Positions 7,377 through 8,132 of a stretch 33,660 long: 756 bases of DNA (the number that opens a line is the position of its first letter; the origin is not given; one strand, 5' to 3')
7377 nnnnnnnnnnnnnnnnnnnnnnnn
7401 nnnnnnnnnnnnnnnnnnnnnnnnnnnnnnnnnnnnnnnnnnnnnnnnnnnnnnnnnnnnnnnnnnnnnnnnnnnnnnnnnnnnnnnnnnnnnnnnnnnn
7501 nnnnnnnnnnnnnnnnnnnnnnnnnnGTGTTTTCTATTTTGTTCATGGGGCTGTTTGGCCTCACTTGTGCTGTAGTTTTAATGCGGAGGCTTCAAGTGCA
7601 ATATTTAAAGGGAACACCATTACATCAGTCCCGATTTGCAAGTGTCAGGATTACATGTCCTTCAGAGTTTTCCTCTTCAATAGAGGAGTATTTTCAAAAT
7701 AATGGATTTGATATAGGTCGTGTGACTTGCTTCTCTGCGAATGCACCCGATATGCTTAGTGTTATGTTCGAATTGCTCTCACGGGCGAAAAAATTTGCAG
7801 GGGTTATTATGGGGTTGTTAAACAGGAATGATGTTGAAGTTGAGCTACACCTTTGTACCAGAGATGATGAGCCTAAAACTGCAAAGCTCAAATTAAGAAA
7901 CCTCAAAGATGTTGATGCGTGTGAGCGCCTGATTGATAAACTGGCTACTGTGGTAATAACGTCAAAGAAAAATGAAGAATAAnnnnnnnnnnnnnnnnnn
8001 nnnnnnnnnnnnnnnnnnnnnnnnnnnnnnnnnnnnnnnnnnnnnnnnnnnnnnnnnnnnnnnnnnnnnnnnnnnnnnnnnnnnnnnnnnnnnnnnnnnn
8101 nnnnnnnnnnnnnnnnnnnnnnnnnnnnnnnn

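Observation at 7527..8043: AT-rich divergent accessory gene insulated by a bidirectional terminator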

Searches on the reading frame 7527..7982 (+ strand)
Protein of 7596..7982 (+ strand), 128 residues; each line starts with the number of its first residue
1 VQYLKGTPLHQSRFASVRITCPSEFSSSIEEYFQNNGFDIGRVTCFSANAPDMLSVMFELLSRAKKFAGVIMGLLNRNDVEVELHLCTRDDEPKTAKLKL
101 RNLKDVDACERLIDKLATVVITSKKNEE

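Call 10: search_protein_families(library=pfam, proteins=[window:7596-7982:+, window:7527-7982:+], max_evalue=1)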
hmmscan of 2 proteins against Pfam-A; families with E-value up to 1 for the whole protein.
window:7596-7982:+ (128 aa): 0 families

window:7527-7982:+ (151 aa): 0 families

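Call 11: search_protein_families(library=ncbifam, proteins=[window:7596-7982:+], max_evalue=1)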
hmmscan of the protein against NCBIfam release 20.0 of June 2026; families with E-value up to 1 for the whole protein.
window:7596-7982:+ (128 aa): 0 families

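Call 12: search_protein_families(library=phrogs, proteins=[window:7596-7982:+], max_evalue=1)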
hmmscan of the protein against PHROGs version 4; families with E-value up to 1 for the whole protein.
window:7596-7982:+ (128 aa): 1 family
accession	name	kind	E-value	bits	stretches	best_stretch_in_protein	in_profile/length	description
phrog_14142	-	unknown function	7.4e-51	172.4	1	1-128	1-128/128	-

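Call 13: search_protein_families(library=padloc, proteins=[window:7596-7982:+], max_evalue=1)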
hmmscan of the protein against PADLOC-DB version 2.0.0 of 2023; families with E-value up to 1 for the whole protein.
window:7596-7982:+ (128 aa): 0 families

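Call 14: find_homologous_proteins(query=window:7596-7982:+, max_evalue=0.01)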
Query window:7596-7982:+ (128 aa): 32 proteins with E <= 0.01 among 37 candidates.
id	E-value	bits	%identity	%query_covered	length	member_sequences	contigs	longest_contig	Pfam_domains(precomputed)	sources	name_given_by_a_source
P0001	5.9e-75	267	97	100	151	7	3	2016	-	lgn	-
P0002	7.4e-74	263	95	100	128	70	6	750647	-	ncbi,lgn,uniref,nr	ncbi:TPA: hypothetical protein ACGHOO_003844 [Salmonella enterica subsp. enterica serovar Newport]|u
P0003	3.1e-53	197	71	97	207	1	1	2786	-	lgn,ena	-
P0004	4.8e-53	196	69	100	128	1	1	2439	-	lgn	-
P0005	7.9e-53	195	67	100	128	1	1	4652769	-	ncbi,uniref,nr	ncbi:hypothetical protein [Citrobacter sp. R56]|uniref:hypothetical protein n=1 Tax=Citrobacter sp. 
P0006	1.3e-51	191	68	100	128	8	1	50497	-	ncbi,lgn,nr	ncbi:hypothetical protein NOX44_003535 [Enterobacter hormaechei]|nr:hypothetical protein [Enterobact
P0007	4.4e-51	190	67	100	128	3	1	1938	-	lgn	-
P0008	7.1e-51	189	67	98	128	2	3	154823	-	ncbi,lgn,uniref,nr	ncbi:hypothetical protein ABRP58_01185 [Pectobacterium aroidearum]|uniref:hypothetical protein n=1 T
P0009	3.5e-50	187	63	100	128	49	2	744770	-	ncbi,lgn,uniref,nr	ncbi:hypothetical protein [Salmonella enterica]|uniref:hypothetical protein n=1 Tax=Salmonella enter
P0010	4.5e-50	186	69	98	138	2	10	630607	-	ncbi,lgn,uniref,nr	ncbi:hypothetical protein ACVSUJ_15850 [Yersinia enterocolitica]|uniref:hypothetical protein n=2 Tax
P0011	6.6e-50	186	65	100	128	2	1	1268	-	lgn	-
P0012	8.3e-50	186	66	100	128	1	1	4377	-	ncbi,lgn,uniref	ncbi:hypothetical protein [Enterobacter soli]|uniref:hypothetical protein n=1 Tax=Enterobacter soli 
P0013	1.3e-49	185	66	100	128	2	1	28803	-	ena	-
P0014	4.3e-49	183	64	100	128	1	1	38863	-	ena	-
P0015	5.7e-48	180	63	98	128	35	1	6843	-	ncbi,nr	ncbi:hypothetical protein DKG09_23860 [Salmonella enterica]|nr:hypothetical protein [Salmonella ente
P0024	3.2e-44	168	58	100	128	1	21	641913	-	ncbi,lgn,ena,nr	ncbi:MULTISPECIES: hypothetical protein [Citrobacter freundii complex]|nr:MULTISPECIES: hypothetical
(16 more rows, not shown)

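Call 16: search_solved_structures(query=window:7596-7982:+, max_evalue=10)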
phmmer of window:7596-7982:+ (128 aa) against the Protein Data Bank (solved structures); distinct sequences matched with E-value up to 10: 7.
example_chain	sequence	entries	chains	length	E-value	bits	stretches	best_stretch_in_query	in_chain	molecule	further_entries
5cw9_A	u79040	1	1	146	0.092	16.1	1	56-84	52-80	De novo designed ferredoxin-ferredoxin domain insertion protein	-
8om2_1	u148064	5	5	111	0.12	15.7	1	32-111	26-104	Mitochondrial mRNA-processing protein COX24 | Small ribosomal subunit protein mS38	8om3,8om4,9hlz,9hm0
4hhu_A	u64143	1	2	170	0.17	15.2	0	21-81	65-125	OR280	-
4ky3_A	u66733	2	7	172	0.3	14.4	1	31-91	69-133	designed protein OR327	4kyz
2mtl_A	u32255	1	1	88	0.44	13.9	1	56-88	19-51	De novo designed protein FR55 OR109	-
2kl8_A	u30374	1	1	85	0.54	13.6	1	56-89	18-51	OR15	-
9jxq_C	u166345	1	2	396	0.82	13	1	83-126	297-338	Kinase D-interacting substrate of 220 kDa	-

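Call 25: predict_structure(alignment_id=A1)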
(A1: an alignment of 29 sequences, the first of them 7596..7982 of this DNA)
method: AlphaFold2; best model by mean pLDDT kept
length: 128 residues; sequences in the alignment: 29
mean_pLDDT: 54.6   pTM: 0.46
mean pLDDT of the five models: 54.6, 47.6, 43.5, 42.8, 42.4
residues with pLDDT >= 90: 0; 70-90: 20; 50-70: 54; < 50: 54
segments of 3 or more residues with pLDDT < 50: 1-12, 42-51, 53-59, 109-128
pLDDT, mean of each block of 10 residues (from residue 1): 37 58 74 73 43 48 62 68 59 54 51 41 37
secondary structure, 60 per line:
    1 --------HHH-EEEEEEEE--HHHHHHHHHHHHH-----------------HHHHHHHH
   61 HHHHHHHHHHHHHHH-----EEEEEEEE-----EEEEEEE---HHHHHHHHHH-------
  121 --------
elements in order: E13-20 H23-35 H53-75 E81-88 E94-100 H104-113

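Call 26: search_protein_representatives(protein=window:7596-7982:+)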
Query: 128 residues. Proteins with E-value up to 0.001 (for the whole library): 17; up to 1e-10: 7; up to 1e-30: 2. The best 17 are listed.
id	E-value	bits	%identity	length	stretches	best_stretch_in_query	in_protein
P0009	1.1e-50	186.8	64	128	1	1-126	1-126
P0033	9.3e-31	122.5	43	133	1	2-126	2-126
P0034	8.3e-25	103.4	57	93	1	6-88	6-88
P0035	1.4e-21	92.9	56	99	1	1-75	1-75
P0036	1.3e-14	70.4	29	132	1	7-125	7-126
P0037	2.7e-12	63.0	29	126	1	3-122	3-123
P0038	4.8e-11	59.0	51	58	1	72-126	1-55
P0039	7.1e-10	55.2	51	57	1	72-125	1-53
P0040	7.5e-09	51.9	57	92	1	71-117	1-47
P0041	2.0e-08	50.5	32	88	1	45-126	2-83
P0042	3.3e-08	49.8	31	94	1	5-93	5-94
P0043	1.3e-06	44.7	29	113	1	33-125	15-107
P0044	1.9e-06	44.1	48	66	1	1-48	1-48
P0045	2.5e-06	43.8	44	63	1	9-67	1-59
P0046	1.1e-05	41.6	45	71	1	72-126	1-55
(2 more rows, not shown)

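Call 29: find_homologous_proteins(query=A3, max_evalue=0.01)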
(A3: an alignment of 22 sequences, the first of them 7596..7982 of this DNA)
Query A3 (22 sequences) (128 aa, profile of the alignment): 60 proteins with E <= 0.01 among 1632 candidates.
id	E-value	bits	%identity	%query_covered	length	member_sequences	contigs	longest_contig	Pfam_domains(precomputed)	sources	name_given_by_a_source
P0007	6.7e-59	215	67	100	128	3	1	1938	-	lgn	-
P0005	9.6e-59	215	67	100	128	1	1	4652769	-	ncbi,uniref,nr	ncbi:hypothetical protein [Citrobacter sp. R56]|uniref:hypothetical protein n=1 Tax=Citrobacter sp. 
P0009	2.2e-58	214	63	100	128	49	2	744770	-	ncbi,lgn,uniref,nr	ncbi:hypothetical protein [Salmonella enterica]|uniref:hypothetical protein n=1 Tax=Salmonella enter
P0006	2.9e-58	213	68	100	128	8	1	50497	-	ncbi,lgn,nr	ncbi:hypothetical protein NOX44_003535 [Enterobacter hormaechei]|nr:hypothetical protein [Enterobact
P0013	3.6e-58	213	66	100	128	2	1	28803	-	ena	-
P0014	4.1e-58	213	64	100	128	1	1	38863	-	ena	-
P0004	6.2e-58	212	69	100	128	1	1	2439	-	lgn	-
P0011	1.2e-57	211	65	100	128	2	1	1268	-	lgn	-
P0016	2.1e-57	211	60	99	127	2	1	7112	-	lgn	-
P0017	2.4e-57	210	61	98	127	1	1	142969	-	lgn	-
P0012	9.7e-57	208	66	100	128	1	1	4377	-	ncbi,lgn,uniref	ncbi:hypothetical protein [Enterobacter soli]|uniref:hypothetical protein n=1 Tax=Enterobacter soli 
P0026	1.4e-56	208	61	100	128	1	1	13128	-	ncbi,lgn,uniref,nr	ncbi:hypothetical protein EKN38_25450 [Enterobacter sp. WCHEn045836]|uniref:hypothetical protein n=1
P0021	1.7e-56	208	59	100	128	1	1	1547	-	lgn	-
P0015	2.2e-56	207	63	98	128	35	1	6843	-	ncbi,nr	ncbi:hypothetical protein DKG09_23860 [Salmonella enterica]|nr:hypothetical protein [Salmonella ente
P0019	2.9e-56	207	60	100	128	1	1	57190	-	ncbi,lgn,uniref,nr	ncbi:hypothetical protein [Yokenella regensburgei]|uniref:hypothetical protein n=1 Tax=Yokenella reg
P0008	2.9e-56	207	67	98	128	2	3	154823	-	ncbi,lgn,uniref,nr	ncbi:hypothetical protein ABRP58_01185 [Pectobacterium aroidearum]|uniref:hypothetical protein n=1 T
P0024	4.6e-56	206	58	100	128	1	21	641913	-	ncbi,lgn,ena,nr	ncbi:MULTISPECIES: hypothetical protein [Citrobacter freundii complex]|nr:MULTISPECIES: hypothetical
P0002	3.4e-55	203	95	100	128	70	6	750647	-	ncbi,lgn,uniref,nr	ncbi:TPA: hypothetical protein ACGHOO_003844 [Salmonella enterica subsp. enterica serovar Newport]|u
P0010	2.4e-51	191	69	98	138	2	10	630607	-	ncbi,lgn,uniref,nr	ncbi:hypothetical protein ACVSUJ_15850 [Yersinia enterocolitica]|uniref:hypothetical protein n=2 Tax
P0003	2.4e-49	184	71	97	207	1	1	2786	-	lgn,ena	-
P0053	1.3e-40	156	27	100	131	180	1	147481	-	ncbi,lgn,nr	ncbi:hypothetical protein BVC99_001819 [Escherichia coli]|nr:hypothetical protein [Escherichia coli]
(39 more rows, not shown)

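Call 30: search_solved_structures(query=A3, max_evalue=10)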
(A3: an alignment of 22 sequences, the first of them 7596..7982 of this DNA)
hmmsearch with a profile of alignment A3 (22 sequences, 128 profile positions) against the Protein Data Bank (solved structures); distinct sequences matched with E-value up to 10: 5.
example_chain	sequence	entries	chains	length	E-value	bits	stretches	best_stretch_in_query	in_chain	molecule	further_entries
25ho_A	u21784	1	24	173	0.45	13.8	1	25-92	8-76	Bacterial non-heme ferritin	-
4ky3_A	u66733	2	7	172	0.48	13.7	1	56-95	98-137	designed protein OR327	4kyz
5cw9_A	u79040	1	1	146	0.84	12.9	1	56-86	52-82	De novo designed ferredoxin-ferredoxin domain insertion protein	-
2mtl_A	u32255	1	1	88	1.2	12.5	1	57-93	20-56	De novo designed protein FR55 OR109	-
2kl8_A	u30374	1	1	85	1.2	12.5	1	58-94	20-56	OR15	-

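Call 33: find_encoding_contigs(protein=P0053, flank=6000, max_places=4)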
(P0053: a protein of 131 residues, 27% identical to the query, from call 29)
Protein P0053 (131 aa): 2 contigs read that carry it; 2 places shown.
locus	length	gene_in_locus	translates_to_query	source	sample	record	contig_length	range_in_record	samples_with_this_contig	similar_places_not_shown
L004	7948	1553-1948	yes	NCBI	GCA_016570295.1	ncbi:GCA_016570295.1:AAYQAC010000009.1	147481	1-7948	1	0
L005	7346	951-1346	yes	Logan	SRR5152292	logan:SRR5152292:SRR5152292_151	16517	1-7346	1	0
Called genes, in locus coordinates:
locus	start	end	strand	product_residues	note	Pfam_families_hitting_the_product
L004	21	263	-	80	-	PF15946:DUF4754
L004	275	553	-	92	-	-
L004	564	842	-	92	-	PF15958:DUF4761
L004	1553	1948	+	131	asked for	-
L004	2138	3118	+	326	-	PF01032:FecCD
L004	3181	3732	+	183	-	PF00255:GSHPx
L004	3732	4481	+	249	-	PF00005:ABC_tran, PF13304:AAA_21 (faint)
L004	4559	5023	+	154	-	PF00877:NLPC_P60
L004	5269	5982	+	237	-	PF00563:EAL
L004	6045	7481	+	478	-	PF02696:SelO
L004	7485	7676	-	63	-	PF10636:hemP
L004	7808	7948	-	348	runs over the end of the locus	PF00793:DAHP_synth_1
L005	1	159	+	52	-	?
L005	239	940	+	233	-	PF24624:Int_N, PF00589:Phage_integrase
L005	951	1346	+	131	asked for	-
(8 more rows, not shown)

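Call 34: find_encoding_contigs(protein=P0009, flank=6000, max_places=4)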
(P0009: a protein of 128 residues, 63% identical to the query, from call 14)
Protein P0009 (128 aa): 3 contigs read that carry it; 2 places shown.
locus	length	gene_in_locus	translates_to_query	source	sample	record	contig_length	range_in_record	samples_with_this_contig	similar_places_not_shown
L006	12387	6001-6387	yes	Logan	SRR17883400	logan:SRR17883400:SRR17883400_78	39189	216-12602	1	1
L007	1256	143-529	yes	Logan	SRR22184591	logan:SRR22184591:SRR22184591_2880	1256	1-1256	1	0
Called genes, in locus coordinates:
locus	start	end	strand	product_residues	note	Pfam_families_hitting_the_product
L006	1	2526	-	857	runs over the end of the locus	PF02861:Clp_N, PF23569:NBD_SMAX1 (weak), PF00004:AAA, PF17871:AAA_lid_9, PF00004:AAA, PF07724:AAA_2, PF07728:AAA_5, PF10431:ClpB_D2-small, +9 more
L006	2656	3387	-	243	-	PF02578:Cu-oxidase_4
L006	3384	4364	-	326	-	PF01479:S4, PF00849:PseudoU_synth_2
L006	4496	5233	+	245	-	PF13512:TPR_18, PF13525:YfiO, PF13428:TPR_14 (faint)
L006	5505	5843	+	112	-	PF02482:Ribosomal_S30AE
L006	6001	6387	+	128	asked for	-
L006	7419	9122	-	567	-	-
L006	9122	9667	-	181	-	PF25759:HP1_ORF34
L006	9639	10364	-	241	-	-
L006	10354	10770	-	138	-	PF02413:Caudo_TAP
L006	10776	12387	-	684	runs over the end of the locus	PF12571:Phage_tail_fib, PF03406:Phage_fiber_2, PF21882:Gp53-like_C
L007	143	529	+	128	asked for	-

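Call 35: find_encoding_contigs(protein=P0024, flank=6000, max_places=4)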
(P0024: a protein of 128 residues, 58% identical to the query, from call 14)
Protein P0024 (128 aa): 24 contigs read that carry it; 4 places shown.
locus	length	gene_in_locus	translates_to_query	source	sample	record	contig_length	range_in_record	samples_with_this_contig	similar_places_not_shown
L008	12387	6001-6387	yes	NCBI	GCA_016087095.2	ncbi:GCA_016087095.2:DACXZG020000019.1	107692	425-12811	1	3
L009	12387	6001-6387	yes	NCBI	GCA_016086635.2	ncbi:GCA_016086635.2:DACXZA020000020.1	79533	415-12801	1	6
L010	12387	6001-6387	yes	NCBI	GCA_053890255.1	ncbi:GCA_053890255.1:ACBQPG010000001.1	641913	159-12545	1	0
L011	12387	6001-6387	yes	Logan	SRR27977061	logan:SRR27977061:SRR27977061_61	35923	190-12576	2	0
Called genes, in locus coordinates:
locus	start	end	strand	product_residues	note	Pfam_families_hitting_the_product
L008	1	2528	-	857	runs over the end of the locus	PF02861:Clp_N, PF23569:NBD_SMAX1 (weak), PF00004:AAA, PF17871:AAA_lid_9, PF00004:AAA, PF07724:AAA_2, PF07728:AAA_5, PF10431:ClpB_D2-small, +9 more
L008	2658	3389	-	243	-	PF02578:Cu-oxidase_4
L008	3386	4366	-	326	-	PF01479:S4, PF00849:PseudoU_synth_2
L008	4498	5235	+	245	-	PF13512:TPR_18, PF13525:YfiO, PF13428:TPR_14 (faint)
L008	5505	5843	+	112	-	PF02482:Ribosomal_S30AE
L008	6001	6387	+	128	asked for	-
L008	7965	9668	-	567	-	-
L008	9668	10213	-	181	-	PF25759:HP1_ORF34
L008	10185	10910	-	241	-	-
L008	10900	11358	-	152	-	PF02413:Caudo_TAP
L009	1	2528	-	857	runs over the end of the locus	PF02861:Clp_N, PF23569:NBD_SMAX1 (weak), PF00004:AAA, PF17871:AAA_lid_9, PF00004:AAA, PF07724:AAA_2, PF07728:AAA_5, PF10431:ClpB_D2-small, +9 more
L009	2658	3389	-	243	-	PF02578:Cu-oxidase_4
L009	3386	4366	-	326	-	PF01479:S4, PF00849:PseudoU_synth_2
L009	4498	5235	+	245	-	PF13512:TPR_18, PF13525:YfiO, PF13428:TPR_14 (faint)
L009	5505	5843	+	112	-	PF02482:Ribosomal_S30AE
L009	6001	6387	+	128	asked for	-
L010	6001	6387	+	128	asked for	-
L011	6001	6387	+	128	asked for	-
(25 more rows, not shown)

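Call 36: find_encoding_contigs(protein=P0010, flank=6000, max_places=4)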
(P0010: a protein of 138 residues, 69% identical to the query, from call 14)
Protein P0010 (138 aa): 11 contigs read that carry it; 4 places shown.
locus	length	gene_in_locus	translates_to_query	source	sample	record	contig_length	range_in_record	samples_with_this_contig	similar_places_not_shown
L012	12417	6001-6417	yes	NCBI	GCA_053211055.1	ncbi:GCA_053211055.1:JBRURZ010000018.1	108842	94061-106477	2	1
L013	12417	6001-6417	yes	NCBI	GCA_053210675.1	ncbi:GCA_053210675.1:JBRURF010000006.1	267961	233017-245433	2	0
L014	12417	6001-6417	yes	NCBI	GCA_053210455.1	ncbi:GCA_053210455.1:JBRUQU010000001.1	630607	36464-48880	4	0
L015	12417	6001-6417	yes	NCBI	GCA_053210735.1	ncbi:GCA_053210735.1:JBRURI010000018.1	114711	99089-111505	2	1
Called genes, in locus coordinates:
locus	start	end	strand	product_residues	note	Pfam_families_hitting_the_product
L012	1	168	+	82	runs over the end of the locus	PF04995:CcmD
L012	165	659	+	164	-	PF03100:CcmE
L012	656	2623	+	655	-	PF01578:Cytochrom_C_asm, PF16327:CcmF_C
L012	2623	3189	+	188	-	PF00578:AhpC-TSA, PF08534:Redoxin, PF00085:Thioredoxin (weak), PF13098:Thioredoxin_2 (weak)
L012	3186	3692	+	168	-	PF03918:CcmH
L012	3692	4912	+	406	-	PF23914:TPR_CcmH_CycH, PF14559:TPR_19 (weak), PF23892:Ig_CycH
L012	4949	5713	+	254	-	PF04333:MlaA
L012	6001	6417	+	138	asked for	-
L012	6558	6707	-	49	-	PF01848:HOK_GEF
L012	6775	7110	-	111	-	-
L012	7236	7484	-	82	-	PF04606:Ogr_Delta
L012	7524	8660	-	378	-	PF05954:Phage_GPD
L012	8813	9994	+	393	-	PF22671:Gp18_domIII_N, PF04984:Phage_sheath_1, PF17482:Phage_sheath_1C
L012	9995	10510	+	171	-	PF04985:Phage_tube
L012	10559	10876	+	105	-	PF10109:Phage_TAC_7 (weak)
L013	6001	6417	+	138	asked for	-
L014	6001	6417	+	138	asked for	-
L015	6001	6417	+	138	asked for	-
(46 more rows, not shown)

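Call 37: find_encoding_contigs(protein=P0008, flank=6000, max_places=3)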
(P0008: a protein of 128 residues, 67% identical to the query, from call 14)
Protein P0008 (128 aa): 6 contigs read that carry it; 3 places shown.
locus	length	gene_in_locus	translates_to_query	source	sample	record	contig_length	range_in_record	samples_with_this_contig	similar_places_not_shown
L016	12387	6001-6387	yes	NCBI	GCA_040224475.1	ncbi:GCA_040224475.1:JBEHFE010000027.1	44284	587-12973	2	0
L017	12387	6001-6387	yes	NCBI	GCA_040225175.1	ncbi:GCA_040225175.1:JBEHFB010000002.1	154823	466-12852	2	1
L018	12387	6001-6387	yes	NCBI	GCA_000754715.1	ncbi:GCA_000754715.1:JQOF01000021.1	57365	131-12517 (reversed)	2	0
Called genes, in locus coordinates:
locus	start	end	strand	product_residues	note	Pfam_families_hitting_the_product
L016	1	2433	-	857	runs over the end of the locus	PF02861:Clp_N, PF23569:NBD_SMAX1, PF00004:AAA, PF17871:AAA_lid_9, PF00004:AAA, PF07724:AAA_2, PF07728:AAA_5, PF10431:ClpB_D2-small, +7 more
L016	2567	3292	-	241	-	PF02578:Cu-oxidase_4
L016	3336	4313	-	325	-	PF01479:S4, PF00849:PseudoU_synth_2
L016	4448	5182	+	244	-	PF13512:TPR_18, PF13525:YfiO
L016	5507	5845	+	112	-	PF02482:Ribosomal_S30AE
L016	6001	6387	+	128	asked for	-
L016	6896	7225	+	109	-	PF04606:Ogr_Delta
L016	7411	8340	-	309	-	-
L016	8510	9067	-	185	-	-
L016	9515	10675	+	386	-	PF01817:CM_2, PF00800:PDT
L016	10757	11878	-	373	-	PF01817:CM_2, PF02153:PDH_N, PF20463:PDH_C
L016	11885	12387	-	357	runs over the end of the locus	PF00793:DAHP_synth_1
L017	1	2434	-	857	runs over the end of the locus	PF02861:Clp_N, PF23569:NBD_SMAX1, PF00004:AAA, PF17871:AAA_lid_9, PF00004:AAA, PF07724:AAA_2, PF07728:AAA_5, PF10431:ClpB_D2-small, +8 more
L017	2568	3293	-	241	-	PF02578:Cu-oxidase_4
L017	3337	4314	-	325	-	PF01479:S4, PF00849:PseudoU_synth_2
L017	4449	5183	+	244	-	PF13512:TPR_18, PF13525:YfiO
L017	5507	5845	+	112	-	PF02482:Ribosomal_S30AE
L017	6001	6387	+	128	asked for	-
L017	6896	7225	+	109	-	PF04606:Ogr_Delta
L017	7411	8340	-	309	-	-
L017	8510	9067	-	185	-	-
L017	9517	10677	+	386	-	PF01817:CM_2, PF00800:PDT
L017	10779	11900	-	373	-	PF01817:CM_2, PF02153:PDH_N, PF20463:PDH_C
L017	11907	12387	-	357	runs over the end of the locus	PF00793:DAHP_synth_1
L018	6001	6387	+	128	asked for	-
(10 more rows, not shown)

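Call 38: predict_structure(alignment_id=A4)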
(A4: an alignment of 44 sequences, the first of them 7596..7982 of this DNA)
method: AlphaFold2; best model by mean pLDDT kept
length: 128 residues; sequences in the alignment: 44
mean_pLDDT: 90.0   pTM: 0.85
mean pLDDT of the five models: 90.0, 89.1, 88.3, 85.2, 82.1
residues with pLDDT >= 90: 93; 70-90: 25; 50-70: 8; < 50: 2
segments of 3 or more residues with pLDDT < 50: none
pLDDT, mean of each block of 10 residues (from residue 1): 86 93 91 96 75 88 97 92 96 94 90 96 73
secondary structure, 60 per line:
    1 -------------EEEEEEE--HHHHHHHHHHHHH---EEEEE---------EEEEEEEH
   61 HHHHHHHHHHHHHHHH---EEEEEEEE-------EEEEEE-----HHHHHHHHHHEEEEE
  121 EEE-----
elements in order: E14-20 H23-35 E39-43 E53-59 H60-76 E80-87 E95-100 H106-115 E116-123
